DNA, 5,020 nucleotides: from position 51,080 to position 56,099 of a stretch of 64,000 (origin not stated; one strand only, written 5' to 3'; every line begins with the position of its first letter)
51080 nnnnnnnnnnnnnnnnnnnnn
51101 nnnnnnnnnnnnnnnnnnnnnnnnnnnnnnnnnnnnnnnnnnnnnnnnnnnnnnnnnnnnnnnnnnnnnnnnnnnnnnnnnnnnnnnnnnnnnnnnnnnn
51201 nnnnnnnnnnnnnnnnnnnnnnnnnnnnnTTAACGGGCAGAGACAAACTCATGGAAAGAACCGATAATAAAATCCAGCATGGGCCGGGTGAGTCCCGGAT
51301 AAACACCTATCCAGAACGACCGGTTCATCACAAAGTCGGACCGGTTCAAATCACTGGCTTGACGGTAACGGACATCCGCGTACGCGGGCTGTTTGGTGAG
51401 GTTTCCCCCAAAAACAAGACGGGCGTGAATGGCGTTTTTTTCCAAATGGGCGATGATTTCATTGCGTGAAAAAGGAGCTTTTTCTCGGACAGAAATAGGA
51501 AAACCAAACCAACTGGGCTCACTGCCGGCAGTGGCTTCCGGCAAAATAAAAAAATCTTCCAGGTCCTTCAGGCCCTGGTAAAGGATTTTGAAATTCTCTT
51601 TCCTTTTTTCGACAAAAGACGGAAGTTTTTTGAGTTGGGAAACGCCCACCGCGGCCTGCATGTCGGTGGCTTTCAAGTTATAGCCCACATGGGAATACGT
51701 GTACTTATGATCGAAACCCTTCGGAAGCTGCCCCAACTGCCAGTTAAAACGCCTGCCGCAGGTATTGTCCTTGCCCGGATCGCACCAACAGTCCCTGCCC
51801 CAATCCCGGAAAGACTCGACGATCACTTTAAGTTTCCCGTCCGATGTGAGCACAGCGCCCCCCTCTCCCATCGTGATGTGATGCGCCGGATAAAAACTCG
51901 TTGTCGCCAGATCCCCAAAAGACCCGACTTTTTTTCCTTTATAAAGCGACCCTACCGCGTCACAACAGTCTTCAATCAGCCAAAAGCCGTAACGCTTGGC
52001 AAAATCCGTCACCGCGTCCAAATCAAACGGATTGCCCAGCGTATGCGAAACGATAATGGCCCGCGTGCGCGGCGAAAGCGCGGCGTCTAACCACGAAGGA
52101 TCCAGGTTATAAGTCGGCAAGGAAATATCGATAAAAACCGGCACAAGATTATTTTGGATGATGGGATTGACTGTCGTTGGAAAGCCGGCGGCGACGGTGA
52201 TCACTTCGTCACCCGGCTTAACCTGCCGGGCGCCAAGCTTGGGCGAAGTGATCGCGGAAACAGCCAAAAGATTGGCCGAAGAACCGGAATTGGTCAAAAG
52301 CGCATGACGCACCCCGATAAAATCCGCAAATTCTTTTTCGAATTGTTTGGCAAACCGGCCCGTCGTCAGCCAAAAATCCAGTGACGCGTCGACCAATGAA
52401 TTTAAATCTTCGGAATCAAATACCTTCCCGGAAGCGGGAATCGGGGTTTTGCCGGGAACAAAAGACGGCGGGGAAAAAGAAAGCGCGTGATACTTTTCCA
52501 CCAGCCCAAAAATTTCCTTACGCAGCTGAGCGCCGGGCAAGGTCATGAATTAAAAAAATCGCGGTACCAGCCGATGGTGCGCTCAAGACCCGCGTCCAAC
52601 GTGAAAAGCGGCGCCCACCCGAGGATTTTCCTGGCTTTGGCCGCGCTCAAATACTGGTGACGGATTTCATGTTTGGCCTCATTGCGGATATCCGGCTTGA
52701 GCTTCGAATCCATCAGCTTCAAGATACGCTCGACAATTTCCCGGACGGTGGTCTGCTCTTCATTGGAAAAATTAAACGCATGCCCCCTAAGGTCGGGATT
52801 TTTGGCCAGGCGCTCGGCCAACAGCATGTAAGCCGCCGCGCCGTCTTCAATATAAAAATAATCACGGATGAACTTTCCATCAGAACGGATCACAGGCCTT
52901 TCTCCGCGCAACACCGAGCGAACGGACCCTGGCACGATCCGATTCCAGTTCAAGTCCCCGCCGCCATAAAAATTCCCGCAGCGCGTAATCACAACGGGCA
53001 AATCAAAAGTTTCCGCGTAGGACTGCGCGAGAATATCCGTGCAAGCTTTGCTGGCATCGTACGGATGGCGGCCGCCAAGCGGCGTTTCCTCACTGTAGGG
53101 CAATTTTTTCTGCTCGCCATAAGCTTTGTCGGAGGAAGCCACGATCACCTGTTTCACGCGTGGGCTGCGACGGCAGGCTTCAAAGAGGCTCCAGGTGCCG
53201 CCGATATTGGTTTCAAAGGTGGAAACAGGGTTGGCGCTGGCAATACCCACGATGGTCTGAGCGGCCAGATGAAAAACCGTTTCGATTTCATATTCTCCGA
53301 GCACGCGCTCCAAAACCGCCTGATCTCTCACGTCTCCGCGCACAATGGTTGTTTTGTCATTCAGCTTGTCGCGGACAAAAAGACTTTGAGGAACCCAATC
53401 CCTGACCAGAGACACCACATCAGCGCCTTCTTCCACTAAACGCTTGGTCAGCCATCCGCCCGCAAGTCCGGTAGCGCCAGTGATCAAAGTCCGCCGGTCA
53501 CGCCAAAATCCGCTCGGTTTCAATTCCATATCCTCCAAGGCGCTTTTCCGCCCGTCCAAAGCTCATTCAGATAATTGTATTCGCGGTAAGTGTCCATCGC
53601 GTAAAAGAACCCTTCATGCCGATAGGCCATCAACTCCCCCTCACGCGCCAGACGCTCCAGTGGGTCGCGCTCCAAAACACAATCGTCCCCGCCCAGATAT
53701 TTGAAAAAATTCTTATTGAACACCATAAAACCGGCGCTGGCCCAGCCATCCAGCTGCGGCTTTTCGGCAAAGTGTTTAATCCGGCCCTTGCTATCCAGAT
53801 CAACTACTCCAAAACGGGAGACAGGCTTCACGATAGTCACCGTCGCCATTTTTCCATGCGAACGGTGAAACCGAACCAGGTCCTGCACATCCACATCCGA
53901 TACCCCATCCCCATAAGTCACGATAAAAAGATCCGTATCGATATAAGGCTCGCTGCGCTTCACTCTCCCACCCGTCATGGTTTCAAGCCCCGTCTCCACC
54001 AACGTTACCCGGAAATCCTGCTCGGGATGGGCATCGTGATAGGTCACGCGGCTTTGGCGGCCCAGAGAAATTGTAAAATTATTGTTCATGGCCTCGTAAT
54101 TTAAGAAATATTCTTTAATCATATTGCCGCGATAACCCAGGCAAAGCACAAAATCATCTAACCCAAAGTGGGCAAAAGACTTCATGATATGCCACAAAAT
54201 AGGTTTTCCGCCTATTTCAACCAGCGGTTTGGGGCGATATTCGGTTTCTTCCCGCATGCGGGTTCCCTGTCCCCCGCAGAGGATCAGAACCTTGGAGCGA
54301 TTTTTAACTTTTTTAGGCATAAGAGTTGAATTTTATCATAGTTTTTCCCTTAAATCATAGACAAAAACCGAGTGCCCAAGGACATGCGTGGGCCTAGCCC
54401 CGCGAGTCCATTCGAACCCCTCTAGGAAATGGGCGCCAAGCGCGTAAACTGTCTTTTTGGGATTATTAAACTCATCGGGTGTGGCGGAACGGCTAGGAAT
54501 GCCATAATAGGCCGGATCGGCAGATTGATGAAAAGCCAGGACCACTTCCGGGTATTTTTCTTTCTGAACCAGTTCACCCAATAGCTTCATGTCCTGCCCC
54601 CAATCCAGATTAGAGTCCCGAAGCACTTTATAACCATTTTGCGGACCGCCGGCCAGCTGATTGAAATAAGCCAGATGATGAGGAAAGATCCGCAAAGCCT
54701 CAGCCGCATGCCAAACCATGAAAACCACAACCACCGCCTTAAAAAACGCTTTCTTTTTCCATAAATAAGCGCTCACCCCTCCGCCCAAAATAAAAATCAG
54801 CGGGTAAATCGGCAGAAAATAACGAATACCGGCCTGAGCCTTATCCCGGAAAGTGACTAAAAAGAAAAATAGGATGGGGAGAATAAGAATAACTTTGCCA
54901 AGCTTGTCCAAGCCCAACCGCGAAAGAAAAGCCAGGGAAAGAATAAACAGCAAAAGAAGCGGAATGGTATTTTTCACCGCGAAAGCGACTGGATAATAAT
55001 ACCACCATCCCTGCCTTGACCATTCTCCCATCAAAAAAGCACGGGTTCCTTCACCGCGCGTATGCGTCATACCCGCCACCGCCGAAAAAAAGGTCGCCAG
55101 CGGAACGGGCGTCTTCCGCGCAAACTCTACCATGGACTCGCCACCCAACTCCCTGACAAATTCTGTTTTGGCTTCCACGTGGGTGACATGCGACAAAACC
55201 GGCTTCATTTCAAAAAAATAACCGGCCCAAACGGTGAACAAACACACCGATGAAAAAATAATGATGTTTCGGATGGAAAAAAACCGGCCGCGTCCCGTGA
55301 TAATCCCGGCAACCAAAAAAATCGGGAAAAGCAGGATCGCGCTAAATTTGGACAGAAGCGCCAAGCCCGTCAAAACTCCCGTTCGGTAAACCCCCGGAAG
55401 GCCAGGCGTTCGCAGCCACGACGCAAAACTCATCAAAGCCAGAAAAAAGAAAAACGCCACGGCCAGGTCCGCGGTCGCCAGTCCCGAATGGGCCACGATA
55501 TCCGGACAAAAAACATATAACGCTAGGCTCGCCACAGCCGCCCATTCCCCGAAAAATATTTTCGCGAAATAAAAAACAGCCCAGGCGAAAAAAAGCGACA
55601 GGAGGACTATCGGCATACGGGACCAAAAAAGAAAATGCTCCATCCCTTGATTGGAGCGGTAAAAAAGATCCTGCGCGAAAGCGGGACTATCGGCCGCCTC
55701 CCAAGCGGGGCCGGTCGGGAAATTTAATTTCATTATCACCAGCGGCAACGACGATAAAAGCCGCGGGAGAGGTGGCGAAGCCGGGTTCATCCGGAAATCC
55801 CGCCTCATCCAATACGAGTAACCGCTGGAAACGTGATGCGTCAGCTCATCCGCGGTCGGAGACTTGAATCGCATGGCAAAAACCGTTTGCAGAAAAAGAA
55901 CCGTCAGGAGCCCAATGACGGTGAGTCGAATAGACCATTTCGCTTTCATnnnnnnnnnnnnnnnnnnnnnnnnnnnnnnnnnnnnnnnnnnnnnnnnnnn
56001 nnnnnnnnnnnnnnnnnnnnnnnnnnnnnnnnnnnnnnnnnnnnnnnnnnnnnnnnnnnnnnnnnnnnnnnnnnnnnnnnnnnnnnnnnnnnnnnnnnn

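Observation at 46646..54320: CDP-3,6-dideoxyhexose pathway coupled to a YerE-like ThDP enzyme and, unexpectedly, a DmpF/DmpG-like acetaldehyde dehydrogenase-aldolase pair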

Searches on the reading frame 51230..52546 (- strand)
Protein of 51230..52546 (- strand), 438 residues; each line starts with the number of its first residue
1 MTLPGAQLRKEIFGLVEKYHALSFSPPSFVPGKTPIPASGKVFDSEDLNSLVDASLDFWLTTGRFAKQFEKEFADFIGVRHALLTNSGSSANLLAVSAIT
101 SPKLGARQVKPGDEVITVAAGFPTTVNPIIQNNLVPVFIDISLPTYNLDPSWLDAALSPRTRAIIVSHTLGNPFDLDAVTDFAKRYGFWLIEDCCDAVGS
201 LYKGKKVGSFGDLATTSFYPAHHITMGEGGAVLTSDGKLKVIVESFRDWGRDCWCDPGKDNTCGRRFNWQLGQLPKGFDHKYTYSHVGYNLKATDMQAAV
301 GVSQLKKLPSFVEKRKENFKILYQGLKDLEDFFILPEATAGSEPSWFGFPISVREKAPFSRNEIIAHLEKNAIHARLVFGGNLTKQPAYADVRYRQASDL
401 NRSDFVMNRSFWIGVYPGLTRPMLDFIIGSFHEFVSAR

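Call 4: search_protein_families(library=pfam, proteins=[window:51230-52546:-])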
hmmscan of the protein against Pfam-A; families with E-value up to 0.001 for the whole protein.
window:51230-52546:- (438 aa): 2 families
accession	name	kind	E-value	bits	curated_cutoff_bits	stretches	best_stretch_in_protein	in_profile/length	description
PF01041.23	DegT_DnrJ_EryC1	-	7.9e-97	325.1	19.8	1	46-429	6-357/360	DegT/DnrJ/EryC1/StrS aminotransferase family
PF00266.25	Aminotran_5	-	0.00029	20.4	21.5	1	66-200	45-182/371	Aminotransferase class-V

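Call 5: search_protein_families(library=ncbifam, proteins=[window:51230-52546:-])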
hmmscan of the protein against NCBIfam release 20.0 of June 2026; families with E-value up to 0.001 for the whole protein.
window:51230-52546:- (438 aa): 14 families
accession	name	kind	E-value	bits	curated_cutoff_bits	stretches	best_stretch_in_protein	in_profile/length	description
NF011936.0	PRK15407.1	equivalog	9e-220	729.8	423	1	6-436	7-437/440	lipopolysaccharide biosynthesis protein RfbH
TIGR03588.1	PseC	equivalog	1.2e-62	212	423.5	1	36-431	2-376/380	UDP-4-amino-4,6-dideoxy-N-acetyl-beta-L-altrosamine transaminase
TIGR04181.1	NHT_00031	hypoth_equivalog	7.9e-51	173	420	2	51-239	16-213/359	LegC family aminotransferase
NF008687.0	PRK11706.1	equivalog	4.8e-43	147.3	375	1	62-432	29-371/375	dTDP-4-amino-4,6-dideoxygalactose transaminase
NF008658.2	PRK11658.1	equivalog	1.5e-42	145.6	631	1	37-435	6-377/379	UDP-4-amino-4-deoxy-L-arabinose aminotransferase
TIGR02379.1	ECA_wecE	subfamily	3.2e-37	128.2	434.85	1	61-375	28-317/376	dTDP-4-amino-4,6-dideoxy-D-glucose transaminase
TIGR04427.1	PLP_DesI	equivalog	1.7e-31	109.7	650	2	43-252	29-230/390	dTDP-4-dehydro-6-deoxyglucose aminotransferase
NF004770.0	PRK06108.1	subfamily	1e-07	31.2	422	1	66-214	83-230/396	pyridoxal phosphate-dependent aminotransferase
NF006488.0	PRK08912.1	equivalog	2.5e-06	26.7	498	1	108-173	107-171/387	aminotransferase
NF009079.0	PRK12414.1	subfamily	6.2e-05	22.2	481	1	108-168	110-170/384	methionine aminotransferase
TIGR01976.1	am_tr_V_VC1184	hypoth_equivalog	0.00012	21.5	352.35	1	106-197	100-198/401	cysteine desulfurase-like protein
NF006096.0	PRK08248.1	equivalog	0.00014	20.6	726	1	68-208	68-200/431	homocysteine synthase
TIGR01326.1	OAH_OAS_sulfhy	subfamily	0.00043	19.1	495.1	1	69-242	62-225/418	O-acetylhomoserine aminocarboxypropyltransferase/cysteine synthase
NF005526.0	PRK07179.1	equivalog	0.00066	18.3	428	0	60-103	95-138/407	alpha-hydroxyketone-type quorum-sensing autoinducer synthase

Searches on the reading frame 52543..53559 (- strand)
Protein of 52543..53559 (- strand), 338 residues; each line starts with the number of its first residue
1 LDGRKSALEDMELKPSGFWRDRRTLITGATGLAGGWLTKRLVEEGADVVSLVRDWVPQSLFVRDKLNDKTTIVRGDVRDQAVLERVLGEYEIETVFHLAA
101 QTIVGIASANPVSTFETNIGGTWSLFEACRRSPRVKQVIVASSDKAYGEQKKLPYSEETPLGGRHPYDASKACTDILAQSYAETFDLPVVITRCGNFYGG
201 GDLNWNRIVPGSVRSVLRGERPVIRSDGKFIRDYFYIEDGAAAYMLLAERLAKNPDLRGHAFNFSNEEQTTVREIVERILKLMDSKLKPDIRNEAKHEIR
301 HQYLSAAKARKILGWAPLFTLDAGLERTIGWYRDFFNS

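Call 4: search_protein_families(library=pfam, proteins=[window:52543-53559:-])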
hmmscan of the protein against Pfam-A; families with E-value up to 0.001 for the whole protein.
window:52543-53559:- (338 aa): 9 families
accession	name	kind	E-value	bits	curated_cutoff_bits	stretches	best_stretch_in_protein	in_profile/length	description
PF16363.11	GDP_Man_Dehyd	-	2.7e-50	172.2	27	1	25-327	1-331/332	GDP-mannose 4,6 dehydratase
PF01370.27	Epimerase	-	3.5e-49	167.8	20.9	1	25-254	2-231/240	NAD dependent epimerase/dehydratase family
PF02719.21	Polysacc_synt_2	-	5e-19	69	20.2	1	25-291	2-256/293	Polysaccharide biosynthesis protein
PF01073.25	3Beta_HSD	-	4.9e-14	52.4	22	1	25-287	1-272/280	3-beta hydroxysteroid dehydrogenase/isomerase family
PF04321.23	RmlD_sub_bind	-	7e-12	45.4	27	1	23-286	2-234/287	RmlD substrate binding domain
PF07993.18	NAD_binding_4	-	1.2e-09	38.1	20.1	1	26-199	1-209/258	Male sterility protein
PF13460.12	NAD_binding_10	-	2e-07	31.5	27.2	1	28-180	1-134/184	NAD(P)H-binding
PF05368.20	NmrA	-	1.5e-05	25.2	27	1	23-88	4-68/298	NmrA-like family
PF08659.16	KR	-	2.3e-05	24.8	22.6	1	25-156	4-150/180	KR domain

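Call 5: search_protein_families(library=ncbifam, proteins=[window:52543-53559:-])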
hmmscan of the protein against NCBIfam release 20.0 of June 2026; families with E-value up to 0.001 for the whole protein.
window:52543-53559:- (338 aa): 33 families (the best 25 are shown)
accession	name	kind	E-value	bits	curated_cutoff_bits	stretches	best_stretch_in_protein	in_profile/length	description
TIGR02622.1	CDP_4_6_dhtase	equivalog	3.9e-68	230.2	278.45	1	18-336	1-334/352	CDP-glucose 4,6-dehydratase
TIGR01181.1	dTDP_gluc_dehyt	equivalog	1.8e-52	178.4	365.1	1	24-334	2-313/321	dTDP-glucose 4,6-dehydratase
TIGR04180.1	EDH_00030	hypoth_equivalog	9.6e-44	149.6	475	1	25-319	2-296/297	NAD-dependent 4,6-dehydratase LegB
TIGR01179.1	galE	equivalog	2.6e-37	128.4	262.3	2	24-199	2-178/332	UDP-glucose 4-epimerase GalE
NF007582.0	PRK10217.1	equivalog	1e-33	116.9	698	1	22-332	2-331/355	dTDP-glucose 4,6-dehydratase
NF007490.0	PRK10084.1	subfamily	1.8e-30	106.1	649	1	24-333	3-335/361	dTDP-glucose 4,6-dehydratase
NF007956.0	PRK10675.1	subfamily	4e-27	95.2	394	1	23-178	2-161/338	UDP-glucose 4-epimerase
NF042422.1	oxyalk_red_OleD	equivalog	2.1e-18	66.8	580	1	24-284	3-251/329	2-alkyl-3-oxoalkanoate reductase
TIGR01472.1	gmd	equivalog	8.1e-18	64.7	415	1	24-191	3-179/342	GDP-mannose 4,6-dehydratase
NF011728.1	PRK15181.1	equivalog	1.4e-17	63.7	760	1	64-334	65-339/348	Vi polysaccharide biosynthesis UDP-N-acetylglucosaminuronic acid C-4 epimerase TviC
NF042423.1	oxyalk_red_Shew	equivalog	4.3e-17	62.2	580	1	22-284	9-258/331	2-alkyl-3-oxoalkanoate reductase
TIGR03466.1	HpnA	hypoth_equivalog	6.1e-17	61.5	367.65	1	23-193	2-166/327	hopanoid-associated sugar epimerase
NF043036.1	ErythonDh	equivalog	1.8e-16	60.3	325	1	24-182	3-164/321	D-erythronate dehydrogenase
TIGR02197.1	heptose_epim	equivalog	3.6e-14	52.6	274.6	1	25-332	2-313/316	ADP-glyceromanno-heptose 6-epimerase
TIGR03589.1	PseB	equivalog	9.1e-14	51.1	407.75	1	21-147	4-129/324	UDP-N-acetylglucosamine 4,6-dehydratase (inverting)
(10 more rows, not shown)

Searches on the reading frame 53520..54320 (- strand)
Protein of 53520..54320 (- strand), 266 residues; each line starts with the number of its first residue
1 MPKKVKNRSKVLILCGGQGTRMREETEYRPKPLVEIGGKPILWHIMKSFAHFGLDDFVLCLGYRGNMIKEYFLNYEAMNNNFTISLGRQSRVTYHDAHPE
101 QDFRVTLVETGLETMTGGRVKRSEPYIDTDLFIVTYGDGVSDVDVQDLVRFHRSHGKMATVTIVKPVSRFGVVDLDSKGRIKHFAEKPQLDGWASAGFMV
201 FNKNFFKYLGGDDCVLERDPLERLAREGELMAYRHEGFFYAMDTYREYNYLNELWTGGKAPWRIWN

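Call 4: search_protein_families(library=pfam, proteins=[window:53520-54320:-])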
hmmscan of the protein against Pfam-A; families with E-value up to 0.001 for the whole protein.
window:53520-54320:- (266 aa): 2 families
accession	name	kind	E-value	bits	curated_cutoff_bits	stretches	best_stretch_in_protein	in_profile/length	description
PF00483.29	NTP_transferase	-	1.4e-23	84.2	21.2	1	10-209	1-188/245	Nucleotidyl transferase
PF12804.13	NTP_transf_3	-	6.5e-09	36.6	27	1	11-64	1-49/160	MobA-like NTP transferase domain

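Call 5: search_protein_families(library=ncbifam, proteins=[window:53520-54320:-])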
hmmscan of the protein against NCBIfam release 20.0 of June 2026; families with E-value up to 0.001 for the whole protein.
window:53520-54320:- (266 aa): 32 families (the best 25 are shown)
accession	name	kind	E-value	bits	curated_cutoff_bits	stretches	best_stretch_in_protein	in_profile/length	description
TIGR02623.1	G1P_cyt_trans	equivalog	3.5e-96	321.6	300.25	1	10-265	2-255/255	glucose-1-phosphate cytidylyltransferase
TIGR03992.1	Arch_glmU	subfamily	4.2e-25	88.4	292.1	2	10-87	2-77/393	bifunctional sugar-1-phosphate nucleotidylyltransferase/acetyltransferase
NF052502.1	man1P_GTase_Rv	exception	3.1e-22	78.9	440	2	113-244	82-219/352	mannose-1-phosphate guanylyltransferase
NF041313.1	UDPGP_AglF_Halo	equivalog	6.9e-22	78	400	2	11-74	3-67/234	UTP--glucose-1-phosphate uridylyltransferase AglF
NF049965.1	GlMnHpPGnyltfHddC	equivalog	3e-20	72.8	300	2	10-83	2-76/221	D-glycero-D-manno-heptose 1-phosphate guanosyltransferase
NF045761.1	NAMPUrTaseMurU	equivalog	2e-17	63.8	250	1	10-79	2-71/226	N-acetylmuramate alpha-1-phosphate uridylyltransferase MurU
TIGR01208.1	rmlA_long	equivalog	4.6e-16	58.7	320.25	1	10-207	1-180/353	glucose-1-phosphate thymidylyltransferase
TIGR02091.1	glgC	equivalog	9.9e-14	51.2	424.9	1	11-207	3-204/364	glucose-1-phosphate adenylyltransferase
NF003670.0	PRK05293.1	equivalog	5e-13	48.7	470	1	128-208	117-203/382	glucose-1-phosphate adenylyltransferase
NF001947.0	PRK00725.1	subfamily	3e-12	46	470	2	130-190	131-195/426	glucose-1-phosphate adenylyltransferase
NF002023.0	PRK00844.1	subfamily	2.5e-11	43.1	458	1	129-189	118-182/408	glucose-1-phosphate adenylyltransferase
NF041173.1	Sug_nt_acttase_Thmprot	equivalog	6.2e-11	41.9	600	1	81-209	49-176/405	bifunctional sugar-1-phosphate nucleotidylyltransferase/acetyltransferase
NF002772.0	PRK02862.1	equivalog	4.3e-10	38.9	537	1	128-191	115-182/429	glucose-1-phosphate adenylyltransferase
TIGR01099.1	galU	equivalog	1.7e-09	37.7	326.8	1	10-237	3-247/261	UTP--glucose-1-phosphate uridylyltransferase GalU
TIGR01173.1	glmU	equivalog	4e-09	35.8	366.85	1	10-76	2-65/452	bifunctional UDP-N-acetylglucosamine diphosphorylase/glucosamine-1-phosphate N-acetyltransferase GlmU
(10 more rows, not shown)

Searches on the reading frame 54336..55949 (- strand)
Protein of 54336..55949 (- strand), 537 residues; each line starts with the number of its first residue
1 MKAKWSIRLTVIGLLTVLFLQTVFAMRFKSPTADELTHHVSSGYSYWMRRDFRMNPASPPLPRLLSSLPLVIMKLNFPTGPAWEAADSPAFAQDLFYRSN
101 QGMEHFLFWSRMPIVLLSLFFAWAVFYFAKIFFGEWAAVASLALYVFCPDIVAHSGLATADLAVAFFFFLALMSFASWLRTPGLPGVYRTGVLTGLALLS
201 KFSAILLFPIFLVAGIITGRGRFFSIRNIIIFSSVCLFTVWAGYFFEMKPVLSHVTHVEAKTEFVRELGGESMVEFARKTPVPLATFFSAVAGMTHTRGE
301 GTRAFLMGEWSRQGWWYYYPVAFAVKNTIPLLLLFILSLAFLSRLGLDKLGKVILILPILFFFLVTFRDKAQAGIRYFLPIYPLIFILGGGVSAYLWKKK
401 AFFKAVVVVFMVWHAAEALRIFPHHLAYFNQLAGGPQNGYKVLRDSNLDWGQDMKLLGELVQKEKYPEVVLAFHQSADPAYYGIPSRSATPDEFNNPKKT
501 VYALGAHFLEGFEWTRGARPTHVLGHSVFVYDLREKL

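Call 38: search_protein_families(library=pfam, max_evalue=0.000001, proteins=[window:54336-55949:-])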
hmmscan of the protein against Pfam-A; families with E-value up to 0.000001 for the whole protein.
window:54336-55949:- (537 aa): 1 family
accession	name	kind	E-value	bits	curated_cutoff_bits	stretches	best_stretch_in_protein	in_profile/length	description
PF13231.12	PMT_2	-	2.4e-08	34.8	26.1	1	111-237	25-151/160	Dolichyl-phosphate-mannose-protein mannosyltransferase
